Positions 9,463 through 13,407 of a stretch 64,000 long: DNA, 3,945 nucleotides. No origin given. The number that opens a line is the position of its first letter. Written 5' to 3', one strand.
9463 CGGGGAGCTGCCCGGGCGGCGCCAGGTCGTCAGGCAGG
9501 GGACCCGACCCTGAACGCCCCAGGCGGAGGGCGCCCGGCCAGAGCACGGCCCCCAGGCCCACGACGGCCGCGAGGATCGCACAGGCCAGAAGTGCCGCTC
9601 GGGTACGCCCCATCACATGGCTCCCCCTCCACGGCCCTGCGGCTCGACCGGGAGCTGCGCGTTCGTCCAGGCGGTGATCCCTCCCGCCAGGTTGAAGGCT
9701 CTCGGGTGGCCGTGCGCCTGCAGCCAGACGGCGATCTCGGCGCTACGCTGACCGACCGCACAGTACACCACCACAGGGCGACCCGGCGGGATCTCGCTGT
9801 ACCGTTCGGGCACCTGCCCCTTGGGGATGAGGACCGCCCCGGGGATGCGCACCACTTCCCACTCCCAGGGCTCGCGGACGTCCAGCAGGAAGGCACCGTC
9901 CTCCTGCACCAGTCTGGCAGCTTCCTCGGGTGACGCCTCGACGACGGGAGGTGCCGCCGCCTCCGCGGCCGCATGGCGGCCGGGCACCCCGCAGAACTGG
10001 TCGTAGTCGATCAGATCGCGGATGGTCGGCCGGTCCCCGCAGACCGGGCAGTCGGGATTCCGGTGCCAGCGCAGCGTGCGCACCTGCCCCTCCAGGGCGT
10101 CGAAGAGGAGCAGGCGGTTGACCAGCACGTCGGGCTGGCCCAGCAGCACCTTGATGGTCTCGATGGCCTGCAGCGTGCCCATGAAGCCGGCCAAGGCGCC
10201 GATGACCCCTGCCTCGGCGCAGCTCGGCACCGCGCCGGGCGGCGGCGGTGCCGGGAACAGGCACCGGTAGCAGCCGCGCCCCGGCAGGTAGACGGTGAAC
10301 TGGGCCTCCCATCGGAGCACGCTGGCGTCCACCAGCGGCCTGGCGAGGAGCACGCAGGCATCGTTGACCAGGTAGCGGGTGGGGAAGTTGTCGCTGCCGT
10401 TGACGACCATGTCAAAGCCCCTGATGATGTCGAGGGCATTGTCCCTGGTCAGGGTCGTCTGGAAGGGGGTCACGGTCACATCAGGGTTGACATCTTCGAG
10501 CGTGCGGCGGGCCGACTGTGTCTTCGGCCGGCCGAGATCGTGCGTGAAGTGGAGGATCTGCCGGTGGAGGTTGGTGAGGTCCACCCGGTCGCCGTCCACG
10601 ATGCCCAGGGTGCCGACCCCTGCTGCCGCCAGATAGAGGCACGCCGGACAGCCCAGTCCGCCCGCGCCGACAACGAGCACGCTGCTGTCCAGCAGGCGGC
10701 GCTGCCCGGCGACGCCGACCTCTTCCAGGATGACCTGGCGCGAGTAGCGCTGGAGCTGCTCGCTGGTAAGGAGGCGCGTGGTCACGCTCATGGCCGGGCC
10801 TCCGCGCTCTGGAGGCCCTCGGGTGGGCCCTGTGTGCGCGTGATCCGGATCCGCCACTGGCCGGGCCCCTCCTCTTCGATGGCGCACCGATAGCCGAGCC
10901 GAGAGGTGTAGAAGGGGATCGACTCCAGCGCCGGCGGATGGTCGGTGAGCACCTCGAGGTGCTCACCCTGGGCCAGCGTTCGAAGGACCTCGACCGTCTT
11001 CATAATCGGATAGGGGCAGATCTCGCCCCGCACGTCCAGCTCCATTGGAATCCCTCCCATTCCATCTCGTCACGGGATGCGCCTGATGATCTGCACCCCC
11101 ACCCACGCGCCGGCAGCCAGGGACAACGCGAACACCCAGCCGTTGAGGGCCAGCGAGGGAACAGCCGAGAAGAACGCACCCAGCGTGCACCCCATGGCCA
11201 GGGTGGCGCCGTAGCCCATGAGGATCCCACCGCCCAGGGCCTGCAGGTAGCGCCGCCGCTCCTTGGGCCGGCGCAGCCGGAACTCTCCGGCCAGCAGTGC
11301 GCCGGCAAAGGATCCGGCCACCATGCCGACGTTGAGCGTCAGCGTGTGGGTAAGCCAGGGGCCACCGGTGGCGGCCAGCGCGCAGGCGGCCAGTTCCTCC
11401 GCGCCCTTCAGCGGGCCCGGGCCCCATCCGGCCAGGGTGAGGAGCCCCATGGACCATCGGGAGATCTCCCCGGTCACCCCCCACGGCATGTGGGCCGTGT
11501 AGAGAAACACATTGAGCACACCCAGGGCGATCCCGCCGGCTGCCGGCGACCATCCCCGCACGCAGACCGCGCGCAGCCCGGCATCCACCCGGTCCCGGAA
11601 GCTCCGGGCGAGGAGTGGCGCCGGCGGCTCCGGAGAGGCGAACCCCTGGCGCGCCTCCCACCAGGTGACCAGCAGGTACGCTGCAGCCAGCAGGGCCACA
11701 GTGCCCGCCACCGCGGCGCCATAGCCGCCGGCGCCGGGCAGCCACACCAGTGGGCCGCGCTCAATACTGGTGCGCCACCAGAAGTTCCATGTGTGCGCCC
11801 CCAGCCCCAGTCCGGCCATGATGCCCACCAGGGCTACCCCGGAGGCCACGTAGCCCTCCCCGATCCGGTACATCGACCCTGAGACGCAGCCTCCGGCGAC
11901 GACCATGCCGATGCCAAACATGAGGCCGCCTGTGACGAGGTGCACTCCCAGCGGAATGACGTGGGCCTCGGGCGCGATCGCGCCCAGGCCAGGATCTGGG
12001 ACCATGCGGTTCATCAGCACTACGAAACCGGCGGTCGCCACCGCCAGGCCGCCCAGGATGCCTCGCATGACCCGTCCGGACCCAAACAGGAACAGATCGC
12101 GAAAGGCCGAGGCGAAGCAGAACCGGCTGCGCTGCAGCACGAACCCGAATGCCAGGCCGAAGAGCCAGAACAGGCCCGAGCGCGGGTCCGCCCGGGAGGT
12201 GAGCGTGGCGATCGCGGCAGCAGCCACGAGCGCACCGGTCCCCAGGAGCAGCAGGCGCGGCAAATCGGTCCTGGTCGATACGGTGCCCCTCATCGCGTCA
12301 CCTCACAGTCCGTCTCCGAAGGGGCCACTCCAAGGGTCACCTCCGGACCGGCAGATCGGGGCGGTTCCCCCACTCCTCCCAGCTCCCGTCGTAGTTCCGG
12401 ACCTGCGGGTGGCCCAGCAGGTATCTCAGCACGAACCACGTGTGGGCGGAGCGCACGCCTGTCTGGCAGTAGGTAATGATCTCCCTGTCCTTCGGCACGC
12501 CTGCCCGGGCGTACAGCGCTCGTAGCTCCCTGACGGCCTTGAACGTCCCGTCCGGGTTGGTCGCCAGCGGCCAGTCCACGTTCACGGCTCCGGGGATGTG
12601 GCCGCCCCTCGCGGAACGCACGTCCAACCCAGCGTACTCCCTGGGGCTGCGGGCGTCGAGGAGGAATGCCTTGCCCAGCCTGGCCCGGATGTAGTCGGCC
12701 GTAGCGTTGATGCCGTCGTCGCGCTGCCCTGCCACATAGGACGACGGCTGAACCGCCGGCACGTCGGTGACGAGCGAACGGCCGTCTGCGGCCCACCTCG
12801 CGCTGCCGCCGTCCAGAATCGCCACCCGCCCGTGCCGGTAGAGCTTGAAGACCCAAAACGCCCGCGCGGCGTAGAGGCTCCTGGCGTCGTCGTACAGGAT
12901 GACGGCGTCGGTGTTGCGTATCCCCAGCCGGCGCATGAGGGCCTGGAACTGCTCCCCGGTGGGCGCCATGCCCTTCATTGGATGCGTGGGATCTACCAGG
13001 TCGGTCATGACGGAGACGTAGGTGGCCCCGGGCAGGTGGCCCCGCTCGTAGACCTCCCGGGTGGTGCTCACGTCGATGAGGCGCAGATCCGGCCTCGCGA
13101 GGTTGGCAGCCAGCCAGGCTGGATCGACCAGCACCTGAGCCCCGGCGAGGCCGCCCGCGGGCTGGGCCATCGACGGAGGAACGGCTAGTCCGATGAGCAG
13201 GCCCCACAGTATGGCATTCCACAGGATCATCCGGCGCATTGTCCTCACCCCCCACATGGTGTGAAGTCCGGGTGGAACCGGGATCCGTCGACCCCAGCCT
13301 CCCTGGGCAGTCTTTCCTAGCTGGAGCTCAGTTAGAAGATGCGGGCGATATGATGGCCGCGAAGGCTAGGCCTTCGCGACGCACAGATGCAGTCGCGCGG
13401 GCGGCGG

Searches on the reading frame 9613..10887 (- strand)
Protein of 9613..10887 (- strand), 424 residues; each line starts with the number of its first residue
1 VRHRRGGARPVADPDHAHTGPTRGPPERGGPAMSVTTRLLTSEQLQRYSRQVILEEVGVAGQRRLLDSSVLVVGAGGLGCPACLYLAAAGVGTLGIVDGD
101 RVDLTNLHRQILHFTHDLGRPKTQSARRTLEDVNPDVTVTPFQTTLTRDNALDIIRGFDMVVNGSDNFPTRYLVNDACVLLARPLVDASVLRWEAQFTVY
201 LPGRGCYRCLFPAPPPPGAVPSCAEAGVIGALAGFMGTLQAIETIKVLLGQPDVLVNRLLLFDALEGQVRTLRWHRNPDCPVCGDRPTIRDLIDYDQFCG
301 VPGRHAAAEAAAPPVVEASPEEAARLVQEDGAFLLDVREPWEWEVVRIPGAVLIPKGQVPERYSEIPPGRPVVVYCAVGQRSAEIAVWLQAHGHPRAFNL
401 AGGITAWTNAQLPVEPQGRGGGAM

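Call 8: search_protein_families(library=pfam, proteins=[window:9613-10887:-], max_evalue=0.01)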
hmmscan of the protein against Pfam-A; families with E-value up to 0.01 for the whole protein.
window:9613-10887:- (424 aa): 2 families
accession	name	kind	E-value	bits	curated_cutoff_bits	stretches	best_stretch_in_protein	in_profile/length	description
PF00899.27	ThiF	-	4.5e-81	272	28.1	1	48-282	1-238/238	ThiF family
PF00581.25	Rhodanese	-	1e-19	71.3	22.2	1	319-409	1-101/102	Rhodanese-like domain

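Call 46: find_homologous_proteins(query=window:9613-10887:-, max_evalue=1e-50)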
Query window:9613-10887:- (424 aa): 8000 proteins with E <= 1e-50 among 8000 candidates; the best 120 are listed.
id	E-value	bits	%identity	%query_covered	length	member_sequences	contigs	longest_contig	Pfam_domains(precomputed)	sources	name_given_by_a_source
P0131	5.5e-265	897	100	92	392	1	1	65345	PF00899.28,PF00581.26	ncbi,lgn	-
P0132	1.9e-211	721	82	90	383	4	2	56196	PF00899.28,PF00581.26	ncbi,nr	ncbi:MAG: molybdopterin-synthase adenylyltransferase MoeB [Armatimonadota bacterium]|nr:molybdopteri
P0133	2.8e-211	720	82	91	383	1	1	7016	PF00899.28,PF00581.26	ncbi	-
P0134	2.1e-207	707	80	91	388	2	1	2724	PF00899.28,PF00581.26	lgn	-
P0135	1.5e-188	645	74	89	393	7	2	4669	PF00899.28,PF00581.26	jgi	jgi:molybdopterin/thiamine biosynthesis adenylyltransferase/rhodanese-related sulfurtransferase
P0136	1.8e-187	642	72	89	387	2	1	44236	PF00899.28,PF00581.26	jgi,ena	-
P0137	1.4e-186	639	73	89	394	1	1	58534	PF00899.28,PF00581.26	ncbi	ncbi:MAG: molybdopterin-synthase adenylyltransferase MoeB [Armatimonadota bacterium]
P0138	6.2e-186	637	72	89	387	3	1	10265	PF00899.28,PF00581.26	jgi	-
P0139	2.2e-185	635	71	89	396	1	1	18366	PF00899.28,PF00581.26,PF03435.25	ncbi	-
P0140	2.3e-185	635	72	89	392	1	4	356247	PF00899.28,PF00581.26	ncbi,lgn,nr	ncbi:MAG: molybdopterin-synthase adenylyltransferase MoeB [Armatimonadota bacterium]|nr:molybdopteri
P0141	3.8e-185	634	70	90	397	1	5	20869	PF00899.28,PF00581.26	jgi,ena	-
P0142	6.5e-185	633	70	90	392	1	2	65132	PF00899.28,PF00581.26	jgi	-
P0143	6.7e-185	633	73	89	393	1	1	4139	PF00899.28,PF00581.26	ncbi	-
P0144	8.3e-185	633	72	89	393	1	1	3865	PF00899.28,PF00581.26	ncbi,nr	ncbi:MAG TPA: molybdopterin-synthase adenylyltransferase MoeB [bacterium]|nr:molybdopterin-synthase 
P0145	9.9e-185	633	70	90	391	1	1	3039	PF00899.28,PF00581.26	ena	-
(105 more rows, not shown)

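Call 47: find_encoding_contigs(protein=P0131, flank=10000, max_places=5)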
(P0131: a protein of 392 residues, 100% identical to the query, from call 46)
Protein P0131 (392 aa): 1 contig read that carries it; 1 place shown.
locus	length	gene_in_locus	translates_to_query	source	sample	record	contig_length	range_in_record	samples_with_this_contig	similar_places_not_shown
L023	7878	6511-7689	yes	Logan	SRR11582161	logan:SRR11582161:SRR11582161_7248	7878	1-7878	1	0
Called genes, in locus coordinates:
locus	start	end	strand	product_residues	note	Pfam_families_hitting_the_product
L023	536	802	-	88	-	-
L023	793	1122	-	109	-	-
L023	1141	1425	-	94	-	PF00072:Response_reg (weak)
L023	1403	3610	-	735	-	PF02743:dCache_1, PF00672:HAMP, PF01590:GAF, PF13185:GAF_2, PF13492:GAF_3 (weak), PF07730:HisKA_3, PF02518:HATPase_c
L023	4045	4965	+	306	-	PF00581:Rhodanese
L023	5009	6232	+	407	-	PF04143:Sulf_transp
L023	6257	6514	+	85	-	PF01206:TusA, PF10006:DUF2249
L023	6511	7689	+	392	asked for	PF00899:ThiF, PF00581:Rhodanese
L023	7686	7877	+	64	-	?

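Call 48: find_encoding_contigs(protein=P0132, flank=10000, max_places=3)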
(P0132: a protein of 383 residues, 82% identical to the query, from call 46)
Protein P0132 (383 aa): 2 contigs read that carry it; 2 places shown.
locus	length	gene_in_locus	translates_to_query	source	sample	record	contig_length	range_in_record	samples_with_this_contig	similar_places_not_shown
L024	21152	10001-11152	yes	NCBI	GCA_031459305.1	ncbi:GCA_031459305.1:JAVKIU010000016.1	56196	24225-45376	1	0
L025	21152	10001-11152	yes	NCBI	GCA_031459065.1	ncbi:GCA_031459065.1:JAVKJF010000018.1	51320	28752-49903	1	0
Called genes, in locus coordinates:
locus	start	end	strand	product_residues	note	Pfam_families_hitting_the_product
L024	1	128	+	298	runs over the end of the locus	PF07837:FTCD_N, PF02971:FTCD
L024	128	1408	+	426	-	PF07969:Amidohydro_3, PF01979:Amidohydro_1, PF07969:Amidohydro_3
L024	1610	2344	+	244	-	PF03099:BPL_LplA_LipB, PF02237:BPL_C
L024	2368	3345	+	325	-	PF03576:Peptidase_S58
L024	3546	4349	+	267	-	PF12822:ECF_trnsprt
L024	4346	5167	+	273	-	PF03309:Pan_kinase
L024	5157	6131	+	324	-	-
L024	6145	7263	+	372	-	PF02882:THF_DHG_CYH_C (faint), PF01488:Shikimate_DH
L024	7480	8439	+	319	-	PF00581:Rhodanese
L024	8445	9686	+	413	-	PF04143:Sulf_transp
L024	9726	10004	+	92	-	PF01206:TusA, PF10006:DUF2249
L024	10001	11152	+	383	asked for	PF00899:ThiF, PF00581:Rhodanese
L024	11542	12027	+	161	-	PF03449:GreA_GreB_N, PF01272:GreA_GreB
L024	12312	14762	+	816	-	PF02861:Clp_N, PF02861:Clp_N, PF23569:NBD_SMAX1, PF00004:AAA, PF17871:AAA_lid_9, PF07724:AAA_2, PF00004:AAA, PF07728:AAA_5, +11 more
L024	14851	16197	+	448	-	PF18073:Zn_ribbon_LapB, PF13481:AAA_25, PF03796:DnaB_C (weak), PF06745:ATPase, PF13191:AAA_16 (weak), PF23442:DUF7125 (weak), PF13541:ChlI, PF05362:Lon_C, +4 more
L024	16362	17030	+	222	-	PF04264:YceI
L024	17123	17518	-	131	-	-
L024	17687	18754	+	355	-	PF27675:YCF81_N, PF01938:TRAM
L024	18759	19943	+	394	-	PF01128:IspD, PF12804:NTP_transf_3, PF02542:YgbB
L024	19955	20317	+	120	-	-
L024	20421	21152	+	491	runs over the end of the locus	PF00133:tRNA-synt_1 (faint), PF01406:tRNA-synt_1e, PF09190:DALR_2, PF23493:CysS_C (weak)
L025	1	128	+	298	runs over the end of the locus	PF07837:FTCD_N, PF02971:FTCD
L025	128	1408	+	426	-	PF07969:Amidohydro_3, PF01979:Amidohydro_1, PF07969:Amidohydro_3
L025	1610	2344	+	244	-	PF03099:BPL_LplA_LipB, PF02237:BPL_C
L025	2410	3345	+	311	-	PF03576:Peptidase_S58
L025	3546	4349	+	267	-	PF12822:ECF_trnsprt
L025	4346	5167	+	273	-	PF03309:Pan_kinase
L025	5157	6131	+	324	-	-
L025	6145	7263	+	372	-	PF02882:THF_DHG_CYH_C (faint), PF01488:Shikimate_DH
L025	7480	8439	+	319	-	PF00581:Rhodanese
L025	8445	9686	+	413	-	PF04143:Sulf_transp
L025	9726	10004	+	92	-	PF01206:TusA, PF10006:DUF2249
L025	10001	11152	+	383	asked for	PF00899:ThiF, PF00581:Rhodanese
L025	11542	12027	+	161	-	PF03449:GreA_GreB_N, PF01272:GreA_GreB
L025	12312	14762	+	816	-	PF02861:Clp_N, PF02861:Clp_N, PF23569:NBD_SMAX1, PF00004:AAA, PF17871:AAA_lid_9, PF07724:AAA_2, PF00004:AAA, PF07728:AAA_5, +11 more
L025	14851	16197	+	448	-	PF18073:Zn_ribbon_LapB, PF13481:AAA_25, PF03796:DnaB_C (weak), PF06745:ATPase, PF13191:AAA_16 (weak), PF23442:DUF7125 (weak), PF13541:ChlI, PF05362:Lon_C, +4 more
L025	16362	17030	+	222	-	PF04264:YceI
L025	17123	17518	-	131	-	-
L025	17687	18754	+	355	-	PF27675:YCF81_N, PF01938:TRAM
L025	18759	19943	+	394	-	PF01128:IspD, PF12804:NTP_transf_3, PF02542:YgbB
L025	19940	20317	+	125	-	-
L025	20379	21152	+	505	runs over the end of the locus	PF01406:tRNA-synt_1e, PF00133:tRNA-synt_1 (faint), PF09190:DALR_2, PF23493:CysS_C (weak)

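Call 52: list_cluster_members(proteins=[P0131, P0002, P0001])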
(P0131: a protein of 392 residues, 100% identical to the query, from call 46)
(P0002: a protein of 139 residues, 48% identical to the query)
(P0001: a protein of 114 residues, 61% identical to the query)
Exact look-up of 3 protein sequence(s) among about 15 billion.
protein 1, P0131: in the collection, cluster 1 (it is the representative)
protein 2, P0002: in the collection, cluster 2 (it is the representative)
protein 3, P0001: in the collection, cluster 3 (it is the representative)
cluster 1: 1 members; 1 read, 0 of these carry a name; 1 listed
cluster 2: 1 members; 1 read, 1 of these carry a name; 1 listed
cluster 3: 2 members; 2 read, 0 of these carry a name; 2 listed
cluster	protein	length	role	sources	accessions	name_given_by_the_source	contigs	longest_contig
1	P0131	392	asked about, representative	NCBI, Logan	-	-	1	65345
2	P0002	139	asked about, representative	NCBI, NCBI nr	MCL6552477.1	MAG: cupredoxin domain-containing protein [Firmicutes bacterium] | cupredoxin domain-containing protein [Bacillota bacterium]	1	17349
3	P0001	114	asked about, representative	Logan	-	-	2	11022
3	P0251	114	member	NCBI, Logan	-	-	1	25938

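Call 53: find_encoding_contigs(protein=P0251, flank=10000, max_places=3)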
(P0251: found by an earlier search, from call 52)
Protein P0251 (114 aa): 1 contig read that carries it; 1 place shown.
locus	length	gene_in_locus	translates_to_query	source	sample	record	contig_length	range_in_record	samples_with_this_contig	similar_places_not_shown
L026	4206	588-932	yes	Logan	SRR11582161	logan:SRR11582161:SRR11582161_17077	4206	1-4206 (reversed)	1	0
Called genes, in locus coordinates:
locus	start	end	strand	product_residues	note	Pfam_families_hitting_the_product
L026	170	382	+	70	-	-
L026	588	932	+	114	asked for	PF13473:Cupredoxin_1, PF00127:Copper-bind (weak)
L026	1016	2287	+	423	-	PF12801:Fer4_5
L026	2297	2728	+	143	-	-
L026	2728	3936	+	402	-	PF07992:Pyr_redox_2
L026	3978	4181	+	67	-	-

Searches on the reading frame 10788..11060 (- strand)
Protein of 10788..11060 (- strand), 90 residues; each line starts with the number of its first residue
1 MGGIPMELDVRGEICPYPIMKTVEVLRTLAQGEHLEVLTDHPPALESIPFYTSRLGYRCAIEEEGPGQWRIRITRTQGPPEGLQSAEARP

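Call 8: search_protein_families(library=pfam, proteins=[window:10788-11060:-], max_evalue=0.01)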
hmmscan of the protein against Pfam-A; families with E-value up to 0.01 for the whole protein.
window:10788-11060:- (90 aa): 2 families
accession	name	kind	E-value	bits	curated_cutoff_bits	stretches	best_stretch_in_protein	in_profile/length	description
PF01206.22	TusA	-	3.2e-21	75.4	28.6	1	6-75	1-70/70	Sulfurtransferase TusA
PF10006.14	DUF2249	-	1.5e-08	34.8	29.5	1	7-75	1-70/70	Uncharacterized conserved protein (DUF2249)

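Call 18: find_encoding_contigs(protein=window:10788-11060:-, flank=10000, max_places=10)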
Protein window:10788-11060:- (90 aa): no gene with exactly this product is on record in the collection.

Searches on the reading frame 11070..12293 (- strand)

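Call 8: search_protein_families(library=pfam, proteins=[window:11070-12293:-], max_evalue=0.01)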
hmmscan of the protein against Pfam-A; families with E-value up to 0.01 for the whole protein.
window:11070-12293:- (407 aa): 1 family
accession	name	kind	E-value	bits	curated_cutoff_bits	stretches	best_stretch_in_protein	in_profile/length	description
PF04143.19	Sulf_transp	-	5.2e-62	210.6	27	1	55-398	1-310/310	Sulphur transport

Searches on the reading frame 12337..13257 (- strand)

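Call 8: search_protein_families(library=pfam, proteins=[window:12337-13257:-], max_evalue=0.01)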
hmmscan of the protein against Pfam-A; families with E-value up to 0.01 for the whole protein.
window:12337-13257:- (306 aa): 1 family
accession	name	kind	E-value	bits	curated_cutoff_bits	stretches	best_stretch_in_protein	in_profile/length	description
PF00581.25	Rhodanese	-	2.2e-37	128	22.2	2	187-297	2-100/102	Rhodanese-like domain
